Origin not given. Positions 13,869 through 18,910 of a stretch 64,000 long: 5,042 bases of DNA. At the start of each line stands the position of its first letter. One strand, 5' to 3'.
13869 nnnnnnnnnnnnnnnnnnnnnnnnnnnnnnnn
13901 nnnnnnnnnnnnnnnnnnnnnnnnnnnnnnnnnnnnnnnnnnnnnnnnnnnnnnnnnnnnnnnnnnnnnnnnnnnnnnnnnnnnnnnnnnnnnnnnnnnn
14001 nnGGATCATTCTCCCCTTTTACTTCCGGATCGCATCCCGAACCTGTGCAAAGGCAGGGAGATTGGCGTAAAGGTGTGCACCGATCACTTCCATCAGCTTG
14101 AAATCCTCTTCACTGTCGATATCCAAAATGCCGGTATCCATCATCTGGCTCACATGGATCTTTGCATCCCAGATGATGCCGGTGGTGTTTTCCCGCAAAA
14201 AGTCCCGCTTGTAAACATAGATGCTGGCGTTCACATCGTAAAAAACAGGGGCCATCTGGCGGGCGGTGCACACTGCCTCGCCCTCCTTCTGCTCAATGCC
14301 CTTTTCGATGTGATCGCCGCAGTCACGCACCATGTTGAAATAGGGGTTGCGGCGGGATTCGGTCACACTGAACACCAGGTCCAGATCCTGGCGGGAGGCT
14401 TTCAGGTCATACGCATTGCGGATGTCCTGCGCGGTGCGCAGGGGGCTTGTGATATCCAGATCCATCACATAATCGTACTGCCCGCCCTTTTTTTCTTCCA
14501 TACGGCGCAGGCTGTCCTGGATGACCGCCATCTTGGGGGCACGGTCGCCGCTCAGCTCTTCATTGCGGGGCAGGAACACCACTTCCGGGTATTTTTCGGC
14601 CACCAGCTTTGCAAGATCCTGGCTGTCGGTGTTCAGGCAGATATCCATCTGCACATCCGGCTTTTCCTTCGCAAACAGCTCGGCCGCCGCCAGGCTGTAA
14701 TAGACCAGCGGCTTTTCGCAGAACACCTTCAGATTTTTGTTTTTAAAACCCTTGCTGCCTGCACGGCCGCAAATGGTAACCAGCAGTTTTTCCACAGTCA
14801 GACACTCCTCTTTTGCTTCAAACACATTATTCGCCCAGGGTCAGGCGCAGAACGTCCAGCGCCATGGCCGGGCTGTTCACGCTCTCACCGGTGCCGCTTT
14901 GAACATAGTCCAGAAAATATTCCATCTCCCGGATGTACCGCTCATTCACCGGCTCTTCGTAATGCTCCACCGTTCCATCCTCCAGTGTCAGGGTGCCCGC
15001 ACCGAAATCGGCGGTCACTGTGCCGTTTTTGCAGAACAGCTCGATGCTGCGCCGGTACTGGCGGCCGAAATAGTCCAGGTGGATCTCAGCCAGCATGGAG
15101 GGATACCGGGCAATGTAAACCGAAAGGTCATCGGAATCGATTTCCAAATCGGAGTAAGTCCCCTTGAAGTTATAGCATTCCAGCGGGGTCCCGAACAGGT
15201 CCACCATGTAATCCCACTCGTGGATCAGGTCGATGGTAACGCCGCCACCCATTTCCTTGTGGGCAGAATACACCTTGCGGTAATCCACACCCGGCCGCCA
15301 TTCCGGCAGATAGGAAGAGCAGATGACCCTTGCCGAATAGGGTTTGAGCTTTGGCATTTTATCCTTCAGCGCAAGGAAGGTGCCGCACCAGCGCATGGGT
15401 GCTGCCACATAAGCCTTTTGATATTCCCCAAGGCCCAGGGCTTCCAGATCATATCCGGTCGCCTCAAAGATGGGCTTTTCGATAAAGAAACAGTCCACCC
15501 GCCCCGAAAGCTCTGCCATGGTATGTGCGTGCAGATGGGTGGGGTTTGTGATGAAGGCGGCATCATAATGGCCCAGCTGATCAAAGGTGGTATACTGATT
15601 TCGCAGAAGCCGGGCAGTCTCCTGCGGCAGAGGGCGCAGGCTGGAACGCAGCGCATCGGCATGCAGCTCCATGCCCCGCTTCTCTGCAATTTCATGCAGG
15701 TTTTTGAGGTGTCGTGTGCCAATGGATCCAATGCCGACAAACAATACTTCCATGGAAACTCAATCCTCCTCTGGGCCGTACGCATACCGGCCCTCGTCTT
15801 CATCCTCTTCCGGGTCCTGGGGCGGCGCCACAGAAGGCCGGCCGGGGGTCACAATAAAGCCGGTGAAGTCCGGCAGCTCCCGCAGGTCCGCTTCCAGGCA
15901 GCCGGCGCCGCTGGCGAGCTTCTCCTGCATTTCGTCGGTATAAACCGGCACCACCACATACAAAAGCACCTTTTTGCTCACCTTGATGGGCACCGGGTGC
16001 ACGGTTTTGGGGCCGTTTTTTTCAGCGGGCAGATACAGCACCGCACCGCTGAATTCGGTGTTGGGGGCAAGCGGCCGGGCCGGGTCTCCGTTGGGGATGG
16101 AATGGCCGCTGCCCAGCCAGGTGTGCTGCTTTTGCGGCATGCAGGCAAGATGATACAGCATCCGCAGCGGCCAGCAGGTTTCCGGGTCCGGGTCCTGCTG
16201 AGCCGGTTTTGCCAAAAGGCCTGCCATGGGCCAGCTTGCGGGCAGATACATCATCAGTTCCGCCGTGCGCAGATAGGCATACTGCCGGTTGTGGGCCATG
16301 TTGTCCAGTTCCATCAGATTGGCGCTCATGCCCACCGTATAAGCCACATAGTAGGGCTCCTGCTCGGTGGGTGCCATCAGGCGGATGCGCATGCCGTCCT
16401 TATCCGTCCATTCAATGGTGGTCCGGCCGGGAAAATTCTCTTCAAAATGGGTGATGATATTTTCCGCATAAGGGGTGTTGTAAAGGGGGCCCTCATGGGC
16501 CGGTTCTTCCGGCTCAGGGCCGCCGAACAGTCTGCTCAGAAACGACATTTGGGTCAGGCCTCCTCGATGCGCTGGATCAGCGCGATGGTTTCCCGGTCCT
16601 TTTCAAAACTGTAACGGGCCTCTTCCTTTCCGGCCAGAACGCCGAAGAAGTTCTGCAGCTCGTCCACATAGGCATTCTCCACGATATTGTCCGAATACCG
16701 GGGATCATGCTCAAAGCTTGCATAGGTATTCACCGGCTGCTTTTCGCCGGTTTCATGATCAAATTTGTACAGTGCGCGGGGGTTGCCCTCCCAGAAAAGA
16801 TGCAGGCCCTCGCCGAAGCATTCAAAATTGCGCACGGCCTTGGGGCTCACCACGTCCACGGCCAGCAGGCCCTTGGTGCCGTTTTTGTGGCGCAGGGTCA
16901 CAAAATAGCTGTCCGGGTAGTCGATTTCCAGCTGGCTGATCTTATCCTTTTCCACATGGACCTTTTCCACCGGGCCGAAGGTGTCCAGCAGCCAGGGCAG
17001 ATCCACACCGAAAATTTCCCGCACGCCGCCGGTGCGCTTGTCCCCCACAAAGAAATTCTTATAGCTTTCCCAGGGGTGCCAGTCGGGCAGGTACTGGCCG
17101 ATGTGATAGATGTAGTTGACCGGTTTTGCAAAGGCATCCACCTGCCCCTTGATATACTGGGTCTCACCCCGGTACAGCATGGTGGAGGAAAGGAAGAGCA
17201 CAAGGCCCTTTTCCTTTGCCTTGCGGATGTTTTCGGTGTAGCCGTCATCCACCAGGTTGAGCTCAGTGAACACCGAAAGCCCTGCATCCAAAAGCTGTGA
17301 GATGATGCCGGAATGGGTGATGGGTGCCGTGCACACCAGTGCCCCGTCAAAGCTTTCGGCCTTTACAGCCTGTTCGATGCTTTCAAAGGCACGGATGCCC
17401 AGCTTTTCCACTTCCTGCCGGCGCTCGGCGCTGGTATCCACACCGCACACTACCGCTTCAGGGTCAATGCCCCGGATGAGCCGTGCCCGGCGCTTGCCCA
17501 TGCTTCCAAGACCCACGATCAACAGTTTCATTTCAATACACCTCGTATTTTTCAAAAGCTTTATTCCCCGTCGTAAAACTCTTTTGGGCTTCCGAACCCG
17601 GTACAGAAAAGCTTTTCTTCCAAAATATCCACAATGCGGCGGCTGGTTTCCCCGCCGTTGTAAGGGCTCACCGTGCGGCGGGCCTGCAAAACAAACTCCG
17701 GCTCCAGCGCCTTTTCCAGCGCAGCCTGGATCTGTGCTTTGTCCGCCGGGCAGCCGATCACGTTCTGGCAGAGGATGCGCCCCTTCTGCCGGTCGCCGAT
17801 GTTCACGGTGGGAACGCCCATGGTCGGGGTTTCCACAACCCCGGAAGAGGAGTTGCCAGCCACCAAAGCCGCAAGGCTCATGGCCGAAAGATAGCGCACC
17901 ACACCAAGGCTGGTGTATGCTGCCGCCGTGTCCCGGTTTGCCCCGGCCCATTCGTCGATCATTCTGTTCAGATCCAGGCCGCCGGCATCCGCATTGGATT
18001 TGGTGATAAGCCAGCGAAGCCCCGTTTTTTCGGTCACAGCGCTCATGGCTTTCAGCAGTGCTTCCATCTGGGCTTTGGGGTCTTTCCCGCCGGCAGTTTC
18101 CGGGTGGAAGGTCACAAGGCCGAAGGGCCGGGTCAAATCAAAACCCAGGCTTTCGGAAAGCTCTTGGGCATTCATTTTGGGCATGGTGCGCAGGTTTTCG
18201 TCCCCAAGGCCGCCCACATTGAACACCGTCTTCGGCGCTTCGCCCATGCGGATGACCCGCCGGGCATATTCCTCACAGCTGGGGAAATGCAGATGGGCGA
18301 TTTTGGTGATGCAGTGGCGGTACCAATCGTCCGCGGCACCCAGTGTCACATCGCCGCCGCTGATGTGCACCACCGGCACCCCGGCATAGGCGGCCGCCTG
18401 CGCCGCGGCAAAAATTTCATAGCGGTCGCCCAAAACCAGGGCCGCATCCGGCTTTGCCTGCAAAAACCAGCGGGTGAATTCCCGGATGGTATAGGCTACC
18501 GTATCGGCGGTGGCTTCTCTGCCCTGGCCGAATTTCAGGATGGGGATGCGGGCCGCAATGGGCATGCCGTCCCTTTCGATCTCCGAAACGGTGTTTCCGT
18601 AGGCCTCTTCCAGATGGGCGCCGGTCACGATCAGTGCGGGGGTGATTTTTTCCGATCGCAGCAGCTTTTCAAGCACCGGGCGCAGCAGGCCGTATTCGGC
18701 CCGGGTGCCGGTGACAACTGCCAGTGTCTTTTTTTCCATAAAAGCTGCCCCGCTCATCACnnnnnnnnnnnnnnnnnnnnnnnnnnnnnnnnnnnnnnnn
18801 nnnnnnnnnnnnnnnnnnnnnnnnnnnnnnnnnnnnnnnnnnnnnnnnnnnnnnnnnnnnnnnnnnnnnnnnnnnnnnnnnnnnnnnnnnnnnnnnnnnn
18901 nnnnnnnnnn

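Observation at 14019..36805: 23-kb legionaminic-acid-type surface-glycan locus built as two divergent operons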

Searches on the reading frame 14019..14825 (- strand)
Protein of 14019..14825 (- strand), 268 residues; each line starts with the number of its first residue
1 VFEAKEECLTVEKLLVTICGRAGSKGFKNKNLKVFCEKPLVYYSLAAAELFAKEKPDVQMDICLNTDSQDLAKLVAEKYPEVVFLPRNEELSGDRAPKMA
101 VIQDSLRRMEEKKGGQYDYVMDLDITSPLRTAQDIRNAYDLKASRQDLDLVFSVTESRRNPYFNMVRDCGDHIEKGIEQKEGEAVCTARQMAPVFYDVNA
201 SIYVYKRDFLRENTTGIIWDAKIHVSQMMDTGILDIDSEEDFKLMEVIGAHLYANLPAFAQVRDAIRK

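Call 3: search_protein_families(library=pfam, proteins=[window:14019-14825:-])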
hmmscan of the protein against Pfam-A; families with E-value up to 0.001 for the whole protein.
window:14019-14825:- (268 aa): 1 family
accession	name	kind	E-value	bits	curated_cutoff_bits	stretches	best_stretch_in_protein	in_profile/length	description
PF02348.25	CTP_transf_3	-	8.2e-09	36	22.6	1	18-147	4-119/217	Cytidylyltransferase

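Call 5: search_protein_families(library=ncbifam, proteins=[window:14019-14825:-], max_evalue=0.01)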
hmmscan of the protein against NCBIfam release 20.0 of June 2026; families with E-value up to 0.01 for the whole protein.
window:14019-14825:- (268 aa): 4 families
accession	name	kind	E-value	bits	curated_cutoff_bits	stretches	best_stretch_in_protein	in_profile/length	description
TIGR03584.1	PseF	equivalog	2e-22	79.9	205.7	1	17-247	3-218/222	pseudaminic acid cytidylyltransferase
NF003952.0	PRK05450.1-5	subfamily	0.00018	20.8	193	1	13-207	2-188/250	3-deoxy-manno-octulosonate cytidylyltransferase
NF010932.0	PRK14352.1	equivalog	0.00021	20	611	1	27-215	23-193/488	bifunctional UDP-N-acetylglucosamine diphosphorylase/glucosamine-1-phosphate N-acetyltransferase GlmU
NF003948.0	PRK05450.1-1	equivalog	0.0037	16.5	281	1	12-208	4-187/248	3-deoxy-manno-octulosonate cytidylyltransferase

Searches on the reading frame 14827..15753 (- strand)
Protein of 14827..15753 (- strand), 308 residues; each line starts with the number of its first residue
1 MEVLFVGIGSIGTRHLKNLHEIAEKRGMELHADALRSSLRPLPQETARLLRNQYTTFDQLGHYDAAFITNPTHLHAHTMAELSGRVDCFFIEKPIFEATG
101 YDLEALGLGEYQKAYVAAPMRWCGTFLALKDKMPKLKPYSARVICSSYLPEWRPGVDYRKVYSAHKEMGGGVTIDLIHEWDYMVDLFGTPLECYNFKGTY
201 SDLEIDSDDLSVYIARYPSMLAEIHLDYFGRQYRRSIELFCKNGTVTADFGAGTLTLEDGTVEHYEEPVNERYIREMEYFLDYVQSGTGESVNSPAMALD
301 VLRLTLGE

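Call 3: search_protein_families(library=pfam, proteins=[window:14827-15753:-])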
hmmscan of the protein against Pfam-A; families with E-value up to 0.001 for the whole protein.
window:14827-15753:- (308 aa): 1 family
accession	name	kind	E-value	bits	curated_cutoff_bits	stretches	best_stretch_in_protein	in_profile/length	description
PF01408.29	GFO_IDH_MocA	-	0.00061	20.9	24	0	2-96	2-96/120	Oxidoreductase family, NAD-binding Rossmann fold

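Call 5: search_protein_families(library=ncbifam, proteins=[window:14827-15753:-], max_evalue=0.01)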
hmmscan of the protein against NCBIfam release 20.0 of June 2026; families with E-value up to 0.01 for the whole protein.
window:14827-15753:- (308 aa): 2 families
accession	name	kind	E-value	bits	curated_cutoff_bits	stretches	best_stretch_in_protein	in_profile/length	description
TIGR04380.1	myo_inos_iolG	equivalog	1.1e-05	24.5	355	1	2-96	3-98/330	inositol 2-dehydrogenase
NF040723.1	UDP-GlcNAcDh_Arch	equivalog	2.3e-05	24.1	450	1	2-98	2-96/302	UDP-N-acetylglucosamine 3-dehydrogenase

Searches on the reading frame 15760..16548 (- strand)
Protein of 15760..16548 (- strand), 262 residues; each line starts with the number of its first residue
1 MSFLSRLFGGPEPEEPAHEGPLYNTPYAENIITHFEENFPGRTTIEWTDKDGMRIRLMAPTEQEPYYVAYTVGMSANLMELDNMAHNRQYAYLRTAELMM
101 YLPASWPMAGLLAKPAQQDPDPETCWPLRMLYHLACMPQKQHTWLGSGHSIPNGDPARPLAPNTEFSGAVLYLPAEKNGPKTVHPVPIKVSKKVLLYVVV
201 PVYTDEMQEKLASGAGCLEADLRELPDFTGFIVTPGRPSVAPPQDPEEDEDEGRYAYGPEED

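Call 3: search_protein_families(library=pfam, proteins=[window:15760-16548:-])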
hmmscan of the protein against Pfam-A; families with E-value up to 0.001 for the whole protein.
window:15760-16548:- (262 aa): 1 family
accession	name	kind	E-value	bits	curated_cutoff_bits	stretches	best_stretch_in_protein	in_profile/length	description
PF05076.18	SUFU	-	1e-24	87.8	25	1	51-224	3-160/172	Suppressor of fused protein (SUFU)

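Call 5: search_protein_families(library=ncbifam, proteins=[window:15760-16548:-], max_evalue=0.01)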
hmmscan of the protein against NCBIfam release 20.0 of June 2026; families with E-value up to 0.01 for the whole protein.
window:15760-16548:- (262 aa): 0 families

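Call 77: search_protein_families(library=ncbifam, proteins=[window:15760-16548:-], max_evalue=0.01)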
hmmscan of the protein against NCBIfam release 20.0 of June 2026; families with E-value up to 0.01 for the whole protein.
window:15760-16548:- (262 aa): 0 families

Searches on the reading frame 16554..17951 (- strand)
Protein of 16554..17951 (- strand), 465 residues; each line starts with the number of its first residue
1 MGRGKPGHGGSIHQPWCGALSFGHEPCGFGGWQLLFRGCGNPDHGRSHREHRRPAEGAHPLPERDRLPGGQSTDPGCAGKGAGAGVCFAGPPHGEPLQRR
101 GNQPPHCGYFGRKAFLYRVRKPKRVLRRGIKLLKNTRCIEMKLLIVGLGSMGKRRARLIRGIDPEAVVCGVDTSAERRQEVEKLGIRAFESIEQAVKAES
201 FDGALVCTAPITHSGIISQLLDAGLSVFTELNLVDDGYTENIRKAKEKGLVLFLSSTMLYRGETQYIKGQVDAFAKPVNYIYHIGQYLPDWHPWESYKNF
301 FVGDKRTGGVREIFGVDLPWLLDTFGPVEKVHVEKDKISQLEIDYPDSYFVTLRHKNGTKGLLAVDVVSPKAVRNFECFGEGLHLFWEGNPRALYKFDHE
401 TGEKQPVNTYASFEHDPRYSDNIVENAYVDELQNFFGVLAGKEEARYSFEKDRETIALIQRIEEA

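Call 3: search_protein_families(library=pfam, proteins=[window:16554-17951:-])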
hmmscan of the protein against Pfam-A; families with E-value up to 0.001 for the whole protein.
window:16554-17951:- (465 aa): 1 family
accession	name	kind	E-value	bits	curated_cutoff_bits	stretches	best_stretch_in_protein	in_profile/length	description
PF01408.29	GFO_IDH_MocA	-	3.1e-11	44.4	24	1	142-230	2-92/120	Oxidoreductase family, NAD-binding Rossmann fold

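Call 5: search_protein_families(library=ncbifam, proteins=[window:16554-17951:-], max_evalue=0.01)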
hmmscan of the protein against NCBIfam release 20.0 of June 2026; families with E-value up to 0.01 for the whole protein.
window:16554-17951:- (465 aa): 4 families
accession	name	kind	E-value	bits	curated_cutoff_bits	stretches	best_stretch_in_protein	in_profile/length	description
TIGR04380.1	myo_inos_iolG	equivalog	2.4e-09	36.5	355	1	141-233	2-97/330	inositol 2-dehydrogenase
NF040723.1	UDP-GlcNAcDh_Arch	equivalog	2.5e-06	27.3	450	1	141-253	1-115/302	UDP-N-acetylglucosamine 3-dehydrogenase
NF003995.0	PRK05472.2-4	subfamily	0.0025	17.4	126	1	108-227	56-172/213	redox-sensing transcriptional repressor Rex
NF006307.0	PRK08507.1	equivalog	0.0035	16.6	295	1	141-195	1-56/275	prephenate dehydrogenase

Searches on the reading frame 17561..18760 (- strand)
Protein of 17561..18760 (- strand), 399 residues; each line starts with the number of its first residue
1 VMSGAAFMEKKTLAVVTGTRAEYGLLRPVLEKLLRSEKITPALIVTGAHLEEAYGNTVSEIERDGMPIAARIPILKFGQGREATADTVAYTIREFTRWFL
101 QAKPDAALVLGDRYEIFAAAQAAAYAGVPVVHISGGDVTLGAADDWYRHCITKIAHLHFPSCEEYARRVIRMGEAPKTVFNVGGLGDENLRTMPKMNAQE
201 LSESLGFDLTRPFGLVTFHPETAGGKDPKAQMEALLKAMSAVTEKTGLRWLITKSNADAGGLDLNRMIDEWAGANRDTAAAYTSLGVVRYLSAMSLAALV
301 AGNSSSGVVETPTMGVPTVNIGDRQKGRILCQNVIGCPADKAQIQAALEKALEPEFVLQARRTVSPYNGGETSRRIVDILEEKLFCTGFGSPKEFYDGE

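Call 3: search_protein_families(library=pfam, proteins=[window:17561-18760:-])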
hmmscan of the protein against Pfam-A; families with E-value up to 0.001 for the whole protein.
window:17561-18760:- (399 aa): 1 family
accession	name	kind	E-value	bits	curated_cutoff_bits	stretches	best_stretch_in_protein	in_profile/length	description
PF02350.25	Epimerase_2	-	2.7e-75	253.8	30.6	1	33-381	3-347/347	UDP-N-acetylglucosamine 2-epimerase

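Call 5: search_protein_families(library=ncbifam, proteins=[window:17561-18760:-], max_evalue=0.01)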
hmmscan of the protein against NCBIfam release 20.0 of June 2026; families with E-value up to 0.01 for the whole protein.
window:17561-18760:- (399 aa): 3 families
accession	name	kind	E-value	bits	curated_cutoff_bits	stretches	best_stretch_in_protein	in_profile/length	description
TIGR03568.1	NeuC_NnaA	equivalog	2.9e-122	408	235.9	1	12-380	2-365/365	UDP-N-acetylglucosamine 2-epimerase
TIGR00236.1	wecB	equivalog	1.7e-19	70.2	210.15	1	13-382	3-364/366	non-hydrolyzing UDP-N-acetylglucosamine 2-epimerase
TIGR04469.1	CGA_synth_rel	equivalog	0.0047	16.6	150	0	101-138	41-74/297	CGA synthase-related protein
